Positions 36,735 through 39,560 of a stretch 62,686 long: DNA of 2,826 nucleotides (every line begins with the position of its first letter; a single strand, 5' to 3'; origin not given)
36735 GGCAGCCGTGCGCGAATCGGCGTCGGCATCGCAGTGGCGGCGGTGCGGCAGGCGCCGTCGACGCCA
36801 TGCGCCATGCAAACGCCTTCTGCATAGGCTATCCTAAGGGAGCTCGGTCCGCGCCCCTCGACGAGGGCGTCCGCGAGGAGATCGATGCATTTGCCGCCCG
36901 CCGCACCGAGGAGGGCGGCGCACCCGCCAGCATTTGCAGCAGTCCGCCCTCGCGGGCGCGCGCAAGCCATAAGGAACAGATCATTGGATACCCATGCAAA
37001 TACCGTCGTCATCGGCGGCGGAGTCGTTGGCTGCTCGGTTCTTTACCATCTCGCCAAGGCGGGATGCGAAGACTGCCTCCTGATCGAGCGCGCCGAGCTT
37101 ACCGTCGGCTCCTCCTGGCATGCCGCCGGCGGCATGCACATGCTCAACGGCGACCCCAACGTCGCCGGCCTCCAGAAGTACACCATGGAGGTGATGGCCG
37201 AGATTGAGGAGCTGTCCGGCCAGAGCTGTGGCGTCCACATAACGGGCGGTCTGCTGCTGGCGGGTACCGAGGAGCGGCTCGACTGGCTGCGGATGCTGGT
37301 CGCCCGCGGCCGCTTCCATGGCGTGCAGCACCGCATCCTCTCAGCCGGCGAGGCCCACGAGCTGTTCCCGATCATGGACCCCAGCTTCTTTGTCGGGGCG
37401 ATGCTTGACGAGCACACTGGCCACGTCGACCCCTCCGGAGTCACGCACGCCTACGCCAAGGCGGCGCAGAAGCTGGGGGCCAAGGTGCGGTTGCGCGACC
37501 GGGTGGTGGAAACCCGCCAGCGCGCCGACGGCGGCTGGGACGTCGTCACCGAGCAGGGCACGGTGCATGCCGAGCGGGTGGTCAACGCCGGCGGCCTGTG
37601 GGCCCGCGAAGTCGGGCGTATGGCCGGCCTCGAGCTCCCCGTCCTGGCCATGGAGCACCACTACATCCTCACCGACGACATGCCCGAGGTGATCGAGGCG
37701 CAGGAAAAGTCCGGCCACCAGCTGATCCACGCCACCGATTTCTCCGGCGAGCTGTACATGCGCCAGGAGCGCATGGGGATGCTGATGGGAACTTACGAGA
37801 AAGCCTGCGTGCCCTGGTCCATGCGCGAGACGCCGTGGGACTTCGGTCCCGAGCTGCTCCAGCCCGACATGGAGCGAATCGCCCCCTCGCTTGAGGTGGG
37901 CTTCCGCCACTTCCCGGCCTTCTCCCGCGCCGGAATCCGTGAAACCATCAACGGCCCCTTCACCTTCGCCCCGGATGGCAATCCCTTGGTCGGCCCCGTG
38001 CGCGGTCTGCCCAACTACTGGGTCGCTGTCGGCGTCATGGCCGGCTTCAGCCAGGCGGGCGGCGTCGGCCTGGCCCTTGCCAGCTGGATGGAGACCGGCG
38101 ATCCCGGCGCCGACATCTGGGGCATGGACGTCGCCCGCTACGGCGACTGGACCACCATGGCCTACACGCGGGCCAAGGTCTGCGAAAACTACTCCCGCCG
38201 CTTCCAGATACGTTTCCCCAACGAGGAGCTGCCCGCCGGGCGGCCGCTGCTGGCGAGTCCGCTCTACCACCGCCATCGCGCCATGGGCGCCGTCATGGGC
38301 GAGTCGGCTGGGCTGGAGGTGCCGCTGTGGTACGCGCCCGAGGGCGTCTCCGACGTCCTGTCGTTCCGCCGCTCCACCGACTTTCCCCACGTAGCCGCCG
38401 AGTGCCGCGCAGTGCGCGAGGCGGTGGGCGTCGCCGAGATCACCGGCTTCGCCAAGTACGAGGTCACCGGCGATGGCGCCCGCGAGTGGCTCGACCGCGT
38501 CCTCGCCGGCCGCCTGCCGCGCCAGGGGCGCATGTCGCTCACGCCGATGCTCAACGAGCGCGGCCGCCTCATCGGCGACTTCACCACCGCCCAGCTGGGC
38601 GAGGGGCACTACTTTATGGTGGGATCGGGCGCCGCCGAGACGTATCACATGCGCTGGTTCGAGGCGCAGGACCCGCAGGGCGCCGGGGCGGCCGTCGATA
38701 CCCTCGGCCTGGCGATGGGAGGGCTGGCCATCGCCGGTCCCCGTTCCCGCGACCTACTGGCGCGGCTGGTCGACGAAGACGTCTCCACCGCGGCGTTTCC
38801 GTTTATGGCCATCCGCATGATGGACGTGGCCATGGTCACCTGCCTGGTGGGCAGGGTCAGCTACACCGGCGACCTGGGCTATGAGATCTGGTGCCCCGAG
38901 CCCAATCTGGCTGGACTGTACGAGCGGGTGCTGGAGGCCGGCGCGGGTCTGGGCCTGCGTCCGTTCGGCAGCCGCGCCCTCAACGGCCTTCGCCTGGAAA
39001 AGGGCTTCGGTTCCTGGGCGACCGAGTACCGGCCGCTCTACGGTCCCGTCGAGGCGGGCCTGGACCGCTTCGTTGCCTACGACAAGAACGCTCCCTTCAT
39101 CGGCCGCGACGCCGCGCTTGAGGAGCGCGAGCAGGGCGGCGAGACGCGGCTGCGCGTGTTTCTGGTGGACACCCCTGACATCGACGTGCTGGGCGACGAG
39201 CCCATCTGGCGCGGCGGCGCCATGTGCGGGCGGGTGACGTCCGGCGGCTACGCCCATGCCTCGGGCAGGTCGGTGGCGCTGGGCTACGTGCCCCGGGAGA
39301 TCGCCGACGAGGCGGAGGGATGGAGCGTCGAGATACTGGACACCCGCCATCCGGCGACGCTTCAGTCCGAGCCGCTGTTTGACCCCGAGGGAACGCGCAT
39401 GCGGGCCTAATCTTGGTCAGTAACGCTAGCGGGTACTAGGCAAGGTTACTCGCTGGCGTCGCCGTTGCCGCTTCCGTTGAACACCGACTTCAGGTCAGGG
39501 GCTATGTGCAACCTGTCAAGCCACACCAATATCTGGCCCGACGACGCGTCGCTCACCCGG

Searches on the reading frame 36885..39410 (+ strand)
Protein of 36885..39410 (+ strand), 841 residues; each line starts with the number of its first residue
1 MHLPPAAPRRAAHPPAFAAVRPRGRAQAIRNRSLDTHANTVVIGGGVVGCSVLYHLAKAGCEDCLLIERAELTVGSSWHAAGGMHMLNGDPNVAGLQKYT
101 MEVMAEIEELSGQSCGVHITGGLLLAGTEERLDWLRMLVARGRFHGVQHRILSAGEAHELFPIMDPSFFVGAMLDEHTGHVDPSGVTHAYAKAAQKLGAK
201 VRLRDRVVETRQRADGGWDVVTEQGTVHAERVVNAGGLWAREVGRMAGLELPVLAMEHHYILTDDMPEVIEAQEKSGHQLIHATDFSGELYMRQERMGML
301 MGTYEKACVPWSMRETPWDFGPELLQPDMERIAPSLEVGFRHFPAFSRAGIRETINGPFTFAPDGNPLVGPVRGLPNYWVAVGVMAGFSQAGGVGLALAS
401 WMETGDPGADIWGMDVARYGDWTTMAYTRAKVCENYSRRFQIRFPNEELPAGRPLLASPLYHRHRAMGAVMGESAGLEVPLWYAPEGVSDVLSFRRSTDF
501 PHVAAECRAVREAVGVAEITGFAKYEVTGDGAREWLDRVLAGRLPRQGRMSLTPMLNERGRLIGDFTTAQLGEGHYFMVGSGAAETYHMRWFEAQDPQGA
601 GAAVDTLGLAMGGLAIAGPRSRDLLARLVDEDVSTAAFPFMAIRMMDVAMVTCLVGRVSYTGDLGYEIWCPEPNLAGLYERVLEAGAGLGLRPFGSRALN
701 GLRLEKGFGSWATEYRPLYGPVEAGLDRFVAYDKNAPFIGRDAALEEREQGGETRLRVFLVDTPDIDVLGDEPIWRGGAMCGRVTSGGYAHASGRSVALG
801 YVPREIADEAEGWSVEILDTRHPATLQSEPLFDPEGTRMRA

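Call 13: search_protein_families(library=pfam, proteins=[window:36885-39410:+], max_evalue=0.01)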
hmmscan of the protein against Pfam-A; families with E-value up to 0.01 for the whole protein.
window:36885-39410:+ (841 aa): 7 families
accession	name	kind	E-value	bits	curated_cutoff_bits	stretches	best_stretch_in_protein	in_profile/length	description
PF01571.26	GCV_T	-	4e-67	226.6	25.6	1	460-728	1-254/255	Aminomethyltransferase folate-binding domain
PF01266.30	DAO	-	4.9e-66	224.1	27.9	1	41-401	3-353/353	FAD dependent oxidoreductase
PF08669.17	GCV_T_C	-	1.3e-18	67.1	25.9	1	755-833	2-80/80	Glycine cleavage T-protein C-terminal barrel domain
PF16350.10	FAO_M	-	2.1e-14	53.8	27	1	404-456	1-54/56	FAD dependent oxidoreductase central domain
PF07992.20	Pyr_redox_2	-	6.3e-07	29.5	26.1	1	19-71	126-175/291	Pyridine nucleotide-disulphide oxidoreductase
PF13450.12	NAD_binding_8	-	0.00039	21.1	21.9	1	42-72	1-30/68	NAD(P)-binding Rossmann-like domain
PF13738.12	Pyr_redox_3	-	0.00076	19.2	30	0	41-72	1-32/305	Pyridine nucleotide-disulphide oxidoreductase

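Call 32: find_related_loci(query=window:36885-39410:+, collection=genome_contigs, flank=1000)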
Query window:36885-39410:+ (841 aa) in genome_contigs; peptide patterns used: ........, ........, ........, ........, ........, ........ (x = any residue, [..] = any of these).
154 stretches matched a pattern; 105 encode a relative of the query (tblastn E <= 1e-3); the best 80 are kept; 80 distinct loci.
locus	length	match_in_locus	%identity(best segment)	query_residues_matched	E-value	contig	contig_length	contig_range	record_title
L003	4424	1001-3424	74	34-841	0e+0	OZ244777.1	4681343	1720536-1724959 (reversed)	MAG: Rhodobacterales bacterium isolate 6e308b35-f33b-4e74-a489-fa43ae000682 genome assembly, chromosome: 1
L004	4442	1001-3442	73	26-839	0e+0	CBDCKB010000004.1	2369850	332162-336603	MAG: Rhodobacterales bacterium isolate 9ba19338-4302-4559-acc1-6630e9ea1bcb genome assembly, contig: contig_4, whole gen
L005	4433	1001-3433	61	30-840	0e+0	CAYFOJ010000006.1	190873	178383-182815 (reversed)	MAG TPA_asm: uncultured Thalassospiraceae bacterium isolate ERP019367_co1_49 genome assembly, contig: NODE_101_length_19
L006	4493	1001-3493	62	10-841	0e+0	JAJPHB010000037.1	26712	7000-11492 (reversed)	MAG: Alphaproteobacteria bacterium isolate Centralia_MAG_132 k107_6725734, whole genome shotgun sequence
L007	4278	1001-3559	60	2-840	0e+0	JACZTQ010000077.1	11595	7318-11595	MAG: Proteobacteria bacterium isolate B13T1L10 B13T1L10_NODE9009, whole genome shotgun sequence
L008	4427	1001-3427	63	32-840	0e+0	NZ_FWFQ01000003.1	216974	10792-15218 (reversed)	Pseudoruegeria aquimaris strain CECT 7680, whole genome shotgun sequence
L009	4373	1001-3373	61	50-840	0e+0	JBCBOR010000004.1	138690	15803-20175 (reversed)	MAG: Pseudomonadota bacterium isolate J06633_11 NODE_4_length_138690_cov_9.981807, whole genome shotgun sequence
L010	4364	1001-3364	62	53-840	0e+0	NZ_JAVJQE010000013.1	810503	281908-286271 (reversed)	MAG: Marivibrio sp. isolate E1-EBD-10 k141_3741, whole genome shotgun sequence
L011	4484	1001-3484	62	22-840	0e+0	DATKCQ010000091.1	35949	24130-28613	MAG TPA_asm: Thermohalobaculum sp. isolate SMAG_U14450 k141_1389540, whole genome shotgun sequence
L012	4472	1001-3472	60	21-840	0e+0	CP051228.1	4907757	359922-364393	MAG: Mesoflavibacter sp. isolate ih5 chromosome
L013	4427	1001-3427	61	32-840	0e+0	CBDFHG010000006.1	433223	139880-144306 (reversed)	MAG: Thermohalobaculum sp. isolate 6f21eef3-4e04-431d-82cf-8d107b5bd39d genome assembly, contig: contig_6, whole genome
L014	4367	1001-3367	61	53-841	0e+0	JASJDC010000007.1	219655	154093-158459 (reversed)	MAG: Alphaproteobacteria bacterium isolate MO_167.B55 MO_167.c_22, whole genome shotgun sequence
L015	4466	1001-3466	60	24-840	0e+0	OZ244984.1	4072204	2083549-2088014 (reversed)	MAG: Alphaproteobacteria bacterium isolate 9a5624f5-a025-4a89-bde3-c545e18644cc genome assembly, chromosome: 1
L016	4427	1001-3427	61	33-841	0e+0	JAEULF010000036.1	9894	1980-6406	MAG: Alphaproteobacteria bacterium isolate new MAG-114 k141_2455629, whole genome shotgun sequence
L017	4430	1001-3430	59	34-840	0e+0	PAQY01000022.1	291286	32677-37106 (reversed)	MAG: Rhodospirillaceae bacterium isolate SP123 MHASMcontig_2050697, whole genome shotgun sequence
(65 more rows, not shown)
